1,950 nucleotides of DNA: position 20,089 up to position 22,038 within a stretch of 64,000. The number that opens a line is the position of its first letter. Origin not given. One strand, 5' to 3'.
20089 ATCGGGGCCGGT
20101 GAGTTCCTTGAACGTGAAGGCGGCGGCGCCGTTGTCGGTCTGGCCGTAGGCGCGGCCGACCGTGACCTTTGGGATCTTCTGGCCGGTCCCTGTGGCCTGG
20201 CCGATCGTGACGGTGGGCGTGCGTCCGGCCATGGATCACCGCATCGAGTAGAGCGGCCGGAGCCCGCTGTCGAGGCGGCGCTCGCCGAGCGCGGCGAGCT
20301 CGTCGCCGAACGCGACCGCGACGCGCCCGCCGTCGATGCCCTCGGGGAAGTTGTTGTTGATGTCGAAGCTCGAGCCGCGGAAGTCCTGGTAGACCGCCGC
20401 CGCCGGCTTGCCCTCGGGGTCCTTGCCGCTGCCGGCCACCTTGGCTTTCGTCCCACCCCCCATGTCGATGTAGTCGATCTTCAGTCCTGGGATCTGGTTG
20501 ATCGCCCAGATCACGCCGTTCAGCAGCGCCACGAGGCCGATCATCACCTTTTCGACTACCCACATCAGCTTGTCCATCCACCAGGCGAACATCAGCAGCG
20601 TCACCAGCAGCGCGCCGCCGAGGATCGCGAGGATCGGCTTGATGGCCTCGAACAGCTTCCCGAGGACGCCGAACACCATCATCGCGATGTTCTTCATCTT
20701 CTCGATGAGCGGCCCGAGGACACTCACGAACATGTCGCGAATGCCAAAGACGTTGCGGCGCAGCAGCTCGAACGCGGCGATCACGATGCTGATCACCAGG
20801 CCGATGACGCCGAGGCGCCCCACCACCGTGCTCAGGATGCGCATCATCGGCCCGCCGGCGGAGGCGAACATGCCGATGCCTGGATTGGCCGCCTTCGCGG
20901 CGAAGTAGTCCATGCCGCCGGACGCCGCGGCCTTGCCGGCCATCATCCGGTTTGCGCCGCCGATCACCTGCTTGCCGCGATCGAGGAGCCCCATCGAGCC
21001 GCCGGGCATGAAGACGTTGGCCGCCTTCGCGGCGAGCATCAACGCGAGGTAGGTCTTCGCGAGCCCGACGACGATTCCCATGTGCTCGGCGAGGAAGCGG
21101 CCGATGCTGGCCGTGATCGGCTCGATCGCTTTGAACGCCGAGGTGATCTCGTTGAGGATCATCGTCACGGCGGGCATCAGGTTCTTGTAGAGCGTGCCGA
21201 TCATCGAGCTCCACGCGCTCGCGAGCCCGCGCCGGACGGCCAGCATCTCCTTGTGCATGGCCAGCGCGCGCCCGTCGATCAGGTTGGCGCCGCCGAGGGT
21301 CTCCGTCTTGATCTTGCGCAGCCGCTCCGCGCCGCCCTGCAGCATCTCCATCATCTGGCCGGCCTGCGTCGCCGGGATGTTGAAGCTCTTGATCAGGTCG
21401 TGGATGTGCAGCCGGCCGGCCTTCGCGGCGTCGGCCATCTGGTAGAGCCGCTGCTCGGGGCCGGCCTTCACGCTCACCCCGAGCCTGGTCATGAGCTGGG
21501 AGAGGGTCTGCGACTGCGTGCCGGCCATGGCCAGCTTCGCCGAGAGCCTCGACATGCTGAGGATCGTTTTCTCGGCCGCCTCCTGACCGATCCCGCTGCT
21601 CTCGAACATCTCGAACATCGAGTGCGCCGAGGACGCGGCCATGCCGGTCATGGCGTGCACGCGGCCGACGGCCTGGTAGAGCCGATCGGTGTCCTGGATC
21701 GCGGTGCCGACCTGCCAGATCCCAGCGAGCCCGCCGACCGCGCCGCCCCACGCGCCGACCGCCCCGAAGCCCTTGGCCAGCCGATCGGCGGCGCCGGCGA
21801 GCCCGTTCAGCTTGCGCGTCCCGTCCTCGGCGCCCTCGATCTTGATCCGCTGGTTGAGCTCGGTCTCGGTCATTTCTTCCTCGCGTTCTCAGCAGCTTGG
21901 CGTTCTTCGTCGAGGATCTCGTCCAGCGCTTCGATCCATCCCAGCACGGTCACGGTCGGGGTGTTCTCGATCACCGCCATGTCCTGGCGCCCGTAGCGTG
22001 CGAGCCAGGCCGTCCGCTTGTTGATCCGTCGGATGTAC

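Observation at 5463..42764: Dispersed family of four further lipoproteins sharing a fibre-like beta domain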

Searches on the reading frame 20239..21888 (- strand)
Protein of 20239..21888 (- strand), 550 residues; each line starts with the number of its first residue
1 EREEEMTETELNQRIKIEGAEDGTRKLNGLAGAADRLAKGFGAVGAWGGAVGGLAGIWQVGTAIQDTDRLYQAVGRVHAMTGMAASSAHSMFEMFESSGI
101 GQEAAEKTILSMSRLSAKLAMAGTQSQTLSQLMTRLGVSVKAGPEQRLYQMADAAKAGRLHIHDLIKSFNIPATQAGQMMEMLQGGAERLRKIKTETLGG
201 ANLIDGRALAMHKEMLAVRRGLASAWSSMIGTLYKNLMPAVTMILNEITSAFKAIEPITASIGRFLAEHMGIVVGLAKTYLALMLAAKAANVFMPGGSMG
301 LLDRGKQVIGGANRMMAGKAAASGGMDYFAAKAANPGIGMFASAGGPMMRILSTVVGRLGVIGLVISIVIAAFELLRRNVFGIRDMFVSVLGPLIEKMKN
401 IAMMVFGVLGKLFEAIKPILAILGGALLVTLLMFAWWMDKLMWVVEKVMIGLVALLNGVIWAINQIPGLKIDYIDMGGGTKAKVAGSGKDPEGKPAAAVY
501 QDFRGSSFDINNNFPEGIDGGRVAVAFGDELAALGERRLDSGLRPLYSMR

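Call 86: search_protein_families(library=phrogs, proteins=[window:20239-21888:-], max_evalue=0.001)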
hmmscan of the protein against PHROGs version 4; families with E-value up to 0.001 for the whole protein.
window:20239-21888:- (550 aa): 1 family
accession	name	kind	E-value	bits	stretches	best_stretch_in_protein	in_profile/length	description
phrog_7025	-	tail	2.5e-05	22.4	1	74-352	892-1175/2880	tail length tape measure protein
